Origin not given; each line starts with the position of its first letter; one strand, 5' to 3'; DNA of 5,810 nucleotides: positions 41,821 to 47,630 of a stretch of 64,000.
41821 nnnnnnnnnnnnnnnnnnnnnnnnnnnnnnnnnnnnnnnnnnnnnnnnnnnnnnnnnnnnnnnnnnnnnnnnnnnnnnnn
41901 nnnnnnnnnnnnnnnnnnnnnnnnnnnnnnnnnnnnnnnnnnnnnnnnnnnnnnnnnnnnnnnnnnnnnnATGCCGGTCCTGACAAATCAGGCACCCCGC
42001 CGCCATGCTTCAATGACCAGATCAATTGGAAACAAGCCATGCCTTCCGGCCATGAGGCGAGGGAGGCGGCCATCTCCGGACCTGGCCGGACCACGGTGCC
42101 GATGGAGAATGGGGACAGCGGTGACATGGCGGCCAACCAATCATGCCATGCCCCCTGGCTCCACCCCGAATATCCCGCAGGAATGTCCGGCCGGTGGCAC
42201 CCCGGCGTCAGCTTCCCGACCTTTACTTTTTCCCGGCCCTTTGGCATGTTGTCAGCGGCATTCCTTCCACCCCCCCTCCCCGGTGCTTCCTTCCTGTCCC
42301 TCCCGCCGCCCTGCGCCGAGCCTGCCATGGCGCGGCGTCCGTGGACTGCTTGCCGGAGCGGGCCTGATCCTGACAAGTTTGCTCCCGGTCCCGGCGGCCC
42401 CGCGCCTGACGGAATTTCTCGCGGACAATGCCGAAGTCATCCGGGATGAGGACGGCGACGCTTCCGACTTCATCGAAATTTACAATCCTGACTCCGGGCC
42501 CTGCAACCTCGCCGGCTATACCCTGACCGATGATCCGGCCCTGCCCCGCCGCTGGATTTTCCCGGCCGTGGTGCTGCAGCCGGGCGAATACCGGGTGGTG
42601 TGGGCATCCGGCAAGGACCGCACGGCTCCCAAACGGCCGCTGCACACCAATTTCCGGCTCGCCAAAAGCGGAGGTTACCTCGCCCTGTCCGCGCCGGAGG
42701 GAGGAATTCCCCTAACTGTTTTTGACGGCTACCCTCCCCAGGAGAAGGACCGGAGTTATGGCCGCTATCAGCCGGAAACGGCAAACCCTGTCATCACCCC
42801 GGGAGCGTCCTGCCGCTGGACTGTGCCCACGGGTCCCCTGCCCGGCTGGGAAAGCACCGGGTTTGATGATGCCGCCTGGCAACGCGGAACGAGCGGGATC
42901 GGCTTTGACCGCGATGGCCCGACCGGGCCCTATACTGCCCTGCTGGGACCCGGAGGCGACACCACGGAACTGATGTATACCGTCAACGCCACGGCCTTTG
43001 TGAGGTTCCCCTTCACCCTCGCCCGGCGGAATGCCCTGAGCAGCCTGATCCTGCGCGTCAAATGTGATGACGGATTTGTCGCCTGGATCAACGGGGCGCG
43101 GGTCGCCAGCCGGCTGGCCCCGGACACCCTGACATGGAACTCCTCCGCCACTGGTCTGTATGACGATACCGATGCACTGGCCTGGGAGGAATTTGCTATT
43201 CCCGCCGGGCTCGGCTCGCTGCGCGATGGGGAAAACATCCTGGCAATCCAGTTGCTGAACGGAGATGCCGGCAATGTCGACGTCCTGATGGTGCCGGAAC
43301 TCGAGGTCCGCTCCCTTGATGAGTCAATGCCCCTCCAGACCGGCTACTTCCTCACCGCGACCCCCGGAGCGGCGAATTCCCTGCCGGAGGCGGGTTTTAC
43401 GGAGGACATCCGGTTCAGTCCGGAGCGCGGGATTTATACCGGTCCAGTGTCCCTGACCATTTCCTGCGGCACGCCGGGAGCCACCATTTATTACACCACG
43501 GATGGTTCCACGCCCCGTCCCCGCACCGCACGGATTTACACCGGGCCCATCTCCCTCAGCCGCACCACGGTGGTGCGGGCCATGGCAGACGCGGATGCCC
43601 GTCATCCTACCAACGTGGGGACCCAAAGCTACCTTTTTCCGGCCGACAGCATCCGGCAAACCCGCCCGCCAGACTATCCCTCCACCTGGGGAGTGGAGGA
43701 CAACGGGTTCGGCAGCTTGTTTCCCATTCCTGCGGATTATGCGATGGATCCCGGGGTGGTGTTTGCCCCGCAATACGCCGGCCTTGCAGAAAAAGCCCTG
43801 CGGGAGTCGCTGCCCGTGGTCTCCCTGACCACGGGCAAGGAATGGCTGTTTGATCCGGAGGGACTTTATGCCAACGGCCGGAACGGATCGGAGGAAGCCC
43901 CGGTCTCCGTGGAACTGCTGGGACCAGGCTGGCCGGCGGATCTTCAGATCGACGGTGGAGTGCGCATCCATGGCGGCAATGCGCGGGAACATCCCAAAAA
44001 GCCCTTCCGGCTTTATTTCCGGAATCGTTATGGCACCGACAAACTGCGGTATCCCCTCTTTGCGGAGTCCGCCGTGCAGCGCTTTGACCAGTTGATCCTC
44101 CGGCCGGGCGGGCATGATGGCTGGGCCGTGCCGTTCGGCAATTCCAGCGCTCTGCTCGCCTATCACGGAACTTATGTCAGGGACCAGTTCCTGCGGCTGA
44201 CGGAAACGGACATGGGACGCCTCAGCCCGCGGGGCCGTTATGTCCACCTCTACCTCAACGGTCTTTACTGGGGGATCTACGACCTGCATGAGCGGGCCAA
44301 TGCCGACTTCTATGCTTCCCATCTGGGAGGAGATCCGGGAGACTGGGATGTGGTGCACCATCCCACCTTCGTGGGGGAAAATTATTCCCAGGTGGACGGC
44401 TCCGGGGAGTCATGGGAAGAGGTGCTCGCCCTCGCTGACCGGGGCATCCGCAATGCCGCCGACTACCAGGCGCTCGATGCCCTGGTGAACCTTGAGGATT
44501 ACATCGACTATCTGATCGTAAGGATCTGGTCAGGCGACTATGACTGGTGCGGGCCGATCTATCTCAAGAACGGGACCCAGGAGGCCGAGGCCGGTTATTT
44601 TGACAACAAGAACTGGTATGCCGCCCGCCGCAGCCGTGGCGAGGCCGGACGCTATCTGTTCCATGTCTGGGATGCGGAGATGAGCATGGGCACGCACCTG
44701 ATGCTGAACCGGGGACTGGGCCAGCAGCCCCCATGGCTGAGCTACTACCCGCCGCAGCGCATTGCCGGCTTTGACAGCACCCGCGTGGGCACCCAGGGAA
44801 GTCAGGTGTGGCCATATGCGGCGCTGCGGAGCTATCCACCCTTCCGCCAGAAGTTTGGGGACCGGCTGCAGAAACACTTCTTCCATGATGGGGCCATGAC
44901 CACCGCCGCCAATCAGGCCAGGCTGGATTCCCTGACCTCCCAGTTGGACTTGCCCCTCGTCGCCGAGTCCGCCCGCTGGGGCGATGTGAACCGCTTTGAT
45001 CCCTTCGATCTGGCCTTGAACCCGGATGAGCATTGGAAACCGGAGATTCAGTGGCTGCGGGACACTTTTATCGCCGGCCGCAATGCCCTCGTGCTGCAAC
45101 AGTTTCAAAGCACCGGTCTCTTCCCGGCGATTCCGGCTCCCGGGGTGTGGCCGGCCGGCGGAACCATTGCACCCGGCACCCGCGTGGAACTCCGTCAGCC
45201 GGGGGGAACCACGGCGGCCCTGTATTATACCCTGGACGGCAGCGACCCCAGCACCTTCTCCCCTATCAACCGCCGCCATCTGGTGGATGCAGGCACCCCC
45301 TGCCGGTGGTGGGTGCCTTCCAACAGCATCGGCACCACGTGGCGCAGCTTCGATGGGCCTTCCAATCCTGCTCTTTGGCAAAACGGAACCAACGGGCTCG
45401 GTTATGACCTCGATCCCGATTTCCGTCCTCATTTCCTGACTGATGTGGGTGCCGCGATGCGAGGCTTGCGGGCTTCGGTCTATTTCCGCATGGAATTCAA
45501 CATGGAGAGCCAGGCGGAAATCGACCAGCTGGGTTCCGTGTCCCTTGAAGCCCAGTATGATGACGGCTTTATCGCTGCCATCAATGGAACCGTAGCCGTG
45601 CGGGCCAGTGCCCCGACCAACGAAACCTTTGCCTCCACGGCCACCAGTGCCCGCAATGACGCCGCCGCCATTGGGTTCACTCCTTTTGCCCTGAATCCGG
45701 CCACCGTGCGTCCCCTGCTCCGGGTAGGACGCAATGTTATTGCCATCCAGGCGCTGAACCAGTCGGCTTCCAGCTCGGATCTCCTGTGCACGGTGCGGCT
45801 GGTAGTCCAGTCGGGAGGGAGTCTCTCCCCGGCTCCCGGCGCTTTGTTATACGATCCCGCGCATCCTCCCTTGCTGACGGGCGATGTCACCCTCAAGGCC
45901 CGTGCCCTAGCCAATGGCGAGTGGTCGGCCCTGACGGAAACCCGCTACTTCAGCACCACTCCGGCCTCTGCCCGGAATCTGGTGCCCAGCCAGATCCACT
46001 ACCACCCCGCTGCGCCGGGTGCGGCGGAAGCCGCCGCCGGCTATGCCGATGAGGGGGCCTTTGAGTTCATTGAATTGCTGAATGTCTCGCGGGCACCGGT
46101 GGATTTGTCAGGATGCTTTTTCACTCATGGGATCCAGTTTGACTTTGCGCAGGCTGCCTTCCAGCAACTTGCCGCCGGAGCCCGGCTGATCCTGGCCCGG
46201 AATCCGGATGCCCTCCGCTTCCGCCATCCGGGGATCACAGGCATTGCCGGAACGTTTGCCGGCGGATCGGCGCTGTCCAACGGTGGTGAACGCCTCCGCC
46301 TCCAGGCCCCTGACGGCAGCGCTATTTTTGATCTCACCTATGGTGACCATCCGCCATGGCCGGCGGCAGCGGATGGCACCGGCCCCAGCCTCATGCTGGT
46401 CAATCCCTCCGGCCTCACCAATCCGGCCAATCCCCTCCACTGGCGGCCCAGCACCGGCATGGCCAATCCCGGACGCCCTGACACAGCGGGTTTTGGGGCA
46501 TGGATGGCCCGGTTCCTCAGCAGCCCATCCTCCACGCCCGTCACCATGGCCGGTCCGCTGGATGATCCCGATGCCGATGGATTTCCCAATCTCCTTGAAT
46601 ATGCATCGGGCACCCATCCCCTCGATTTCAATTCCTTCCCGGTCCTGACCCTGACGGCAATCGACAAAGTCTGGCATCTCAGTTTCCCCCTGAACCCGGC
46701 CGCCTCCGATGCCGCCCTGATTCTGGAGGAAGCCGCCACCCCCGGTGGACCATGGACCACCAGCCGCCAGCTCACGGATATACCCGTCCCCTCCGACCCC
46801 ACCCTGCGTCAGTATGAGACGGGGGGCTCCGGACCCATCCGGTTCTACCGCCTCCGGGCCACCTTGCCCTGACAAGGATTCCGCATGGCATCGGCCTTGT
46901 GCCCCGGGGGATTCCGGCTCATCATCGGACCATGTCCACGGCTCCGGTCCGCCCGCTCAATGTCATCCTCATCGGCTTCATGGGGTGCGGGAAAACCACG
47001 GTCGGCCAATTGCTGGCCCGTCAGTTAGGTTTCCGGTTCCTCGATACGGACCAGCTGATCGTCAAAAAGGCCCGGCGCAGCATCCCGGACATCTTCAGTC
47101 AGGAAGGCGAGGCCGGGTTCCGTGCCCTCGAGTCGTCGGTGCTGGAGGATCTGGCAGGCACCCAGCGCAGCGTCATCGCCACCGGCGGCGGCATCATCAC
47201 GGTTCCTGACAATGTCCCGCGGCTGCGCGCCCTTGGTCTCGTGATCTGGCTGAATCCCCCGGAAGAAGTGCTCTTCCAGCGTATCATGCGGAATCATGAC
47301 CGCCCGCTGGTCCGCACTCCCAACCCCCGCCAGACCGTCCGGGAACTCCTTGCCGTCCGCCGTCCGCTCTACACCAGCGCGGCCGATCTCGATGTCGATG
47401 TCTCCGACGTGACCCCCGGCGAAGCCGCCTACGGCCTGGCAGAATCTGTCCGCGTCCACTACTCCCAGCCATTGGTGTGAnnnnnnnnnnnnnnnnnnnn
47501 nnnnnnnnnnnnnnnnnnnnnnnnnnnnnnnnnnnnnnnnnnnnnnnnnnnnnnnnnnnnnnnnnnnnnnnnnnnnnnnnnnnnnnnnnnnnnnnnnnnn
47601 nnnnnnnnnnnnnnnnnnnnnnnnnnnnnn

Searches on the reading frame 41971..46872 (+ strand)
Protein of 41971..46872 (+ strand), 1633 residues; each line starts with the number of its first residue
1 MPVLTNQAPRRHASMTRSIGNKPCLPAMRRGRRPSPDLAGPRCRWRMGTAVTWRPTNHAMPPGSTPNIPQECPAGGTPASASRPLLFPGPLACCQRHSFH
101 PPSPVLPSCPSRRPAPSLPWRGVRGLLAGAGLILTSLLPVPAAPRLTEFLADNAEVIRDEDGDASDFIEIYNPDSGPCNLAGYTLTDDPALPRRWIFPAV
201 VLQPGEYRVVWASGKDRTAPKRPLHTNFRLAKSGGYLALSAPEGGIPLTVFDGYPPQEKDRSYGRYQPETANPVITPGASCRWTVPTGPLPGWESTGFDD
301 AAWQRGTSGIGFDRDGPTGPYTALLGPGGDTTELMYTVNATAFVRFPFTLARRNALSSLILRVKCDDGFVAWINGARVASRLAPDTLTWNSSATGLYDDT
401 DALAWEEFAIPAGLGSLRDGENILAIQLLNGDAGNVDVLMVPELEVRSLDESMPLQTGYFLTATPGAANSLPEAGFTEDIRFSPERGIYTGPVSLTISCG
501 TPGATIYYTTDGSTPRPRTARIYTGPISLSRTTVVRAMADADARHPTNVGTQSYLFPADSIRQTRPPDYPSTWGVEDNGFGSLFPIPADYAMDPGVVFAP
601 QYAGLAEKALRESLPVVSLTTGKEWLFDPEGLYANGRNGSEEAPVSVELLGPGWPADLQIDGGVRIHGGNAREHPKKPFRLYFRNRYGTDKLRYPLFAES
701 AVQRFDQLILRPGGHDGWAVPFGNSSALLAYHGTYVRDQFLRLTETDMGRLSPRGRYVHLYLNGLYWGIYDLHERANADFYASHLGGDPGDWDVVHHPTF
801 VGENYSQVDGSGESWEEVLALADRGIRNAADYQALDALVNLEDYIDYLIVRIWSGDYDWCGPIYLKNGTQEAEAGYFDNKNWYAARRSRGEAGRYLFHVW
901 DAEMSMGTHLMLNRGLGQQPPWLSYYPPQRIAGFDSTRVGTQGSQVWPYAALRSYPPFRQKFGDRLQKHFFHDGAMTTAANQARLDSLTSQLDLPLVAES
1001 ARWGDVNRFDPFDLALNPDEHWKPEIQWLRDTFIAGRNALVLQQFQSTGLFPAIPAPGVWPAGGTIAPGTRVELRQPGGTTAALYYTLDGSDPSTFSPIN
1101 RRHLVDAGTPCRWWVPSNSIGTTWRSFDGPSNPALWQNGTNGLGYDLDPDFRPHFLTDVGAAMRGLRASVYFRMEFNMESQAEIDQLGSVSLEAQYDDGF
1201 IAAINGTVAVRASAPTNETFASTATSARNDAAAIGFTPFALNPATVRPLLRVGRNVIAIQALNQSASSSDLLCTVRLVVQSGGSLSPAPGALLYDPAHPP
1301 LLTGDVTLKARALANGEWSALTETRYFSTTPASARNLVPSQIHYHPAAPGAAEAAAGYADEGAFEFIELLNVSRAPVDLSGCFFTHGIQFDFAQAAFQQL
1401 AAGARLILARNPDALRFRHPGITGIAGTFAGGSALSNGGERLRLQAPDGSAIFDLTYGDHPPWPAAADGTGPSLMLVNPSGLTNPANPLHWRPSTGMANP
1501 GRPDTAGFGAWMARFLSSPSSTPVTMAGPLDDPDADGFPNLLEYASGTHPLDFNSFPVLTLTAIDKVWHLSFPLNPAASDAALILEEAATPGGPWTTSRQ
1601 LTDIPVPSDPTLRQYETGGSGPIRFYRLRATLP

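Call 99: search_protein_families(library=pfam, proteins=[window:41971-46872:+], max_evalue=0.001)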
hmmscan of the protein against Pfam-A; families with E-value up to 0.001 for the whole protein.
window:41971-46872:+ (1633 aa): 4 families
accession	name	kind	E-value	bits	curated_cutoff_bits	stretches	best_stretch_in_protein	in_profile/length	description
PF13290.12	CHB_HEX_C_1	-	1.1e-22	80.2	22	1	484-549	1-65/67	Chitobiase/beta-hexosaminidase C-terminal domain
PF00932.25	LTD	-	1.4e-20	74.1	34.3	2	155-236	12-91/109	Lamin Tail Domain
PF08757.17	CotH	-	4.7e-20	72.8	23.8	1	664-1036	1-317/322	CotH kinase protein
PF13287.12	Fn3_assoc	-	5.4e-19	68.5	23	1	495-554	1-59/59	Fn3 associated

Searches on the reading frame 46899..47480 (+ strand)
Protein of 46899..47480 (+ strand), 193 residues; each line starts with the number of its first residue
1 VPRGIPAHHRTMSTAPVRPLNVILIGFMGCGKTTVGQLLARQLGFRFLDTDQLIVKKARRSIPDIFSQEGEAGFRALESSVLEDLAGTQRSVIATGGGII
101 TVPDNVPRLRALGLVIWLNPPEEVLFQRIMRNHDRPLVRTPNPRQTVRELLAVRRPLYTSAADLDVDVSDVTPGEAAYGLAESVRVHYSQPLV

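Call 64: search_protein_families(library=pfam, proteins=[window:46899-47480:+], max_evalue=0.001)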
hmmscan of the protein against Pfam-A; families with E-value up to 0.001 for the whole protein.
window:46899-47480:+ (193 aa): 6 families
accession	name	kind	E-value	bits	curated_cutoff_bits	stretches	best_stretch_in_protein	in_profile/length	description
PF01202.28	SKI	-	1.4e-45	155.7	22.1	1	28-179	1-153/159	Shikimate kinase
PF13671.12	AAA_33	-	2e-06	28.6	27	1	22-156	2-142/143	AAA domain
PF13238.12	AAA_18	-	1.3e-05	26.1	29.4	1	22-129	1-108/128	AAA domain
PF13189.12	Cytidylate_kin2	-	0.00017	22.3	28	0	28-53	8-32/176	Cytidylate kinase-like family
PF13207.12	AAA_17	-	0.00041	21.1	27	0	26-131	2-121/136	AAA domain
PF00004.35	AAA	-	0.00077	20.3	21.2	0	22-52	1-31/131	ATPase family associated with various cellular activities (AAA)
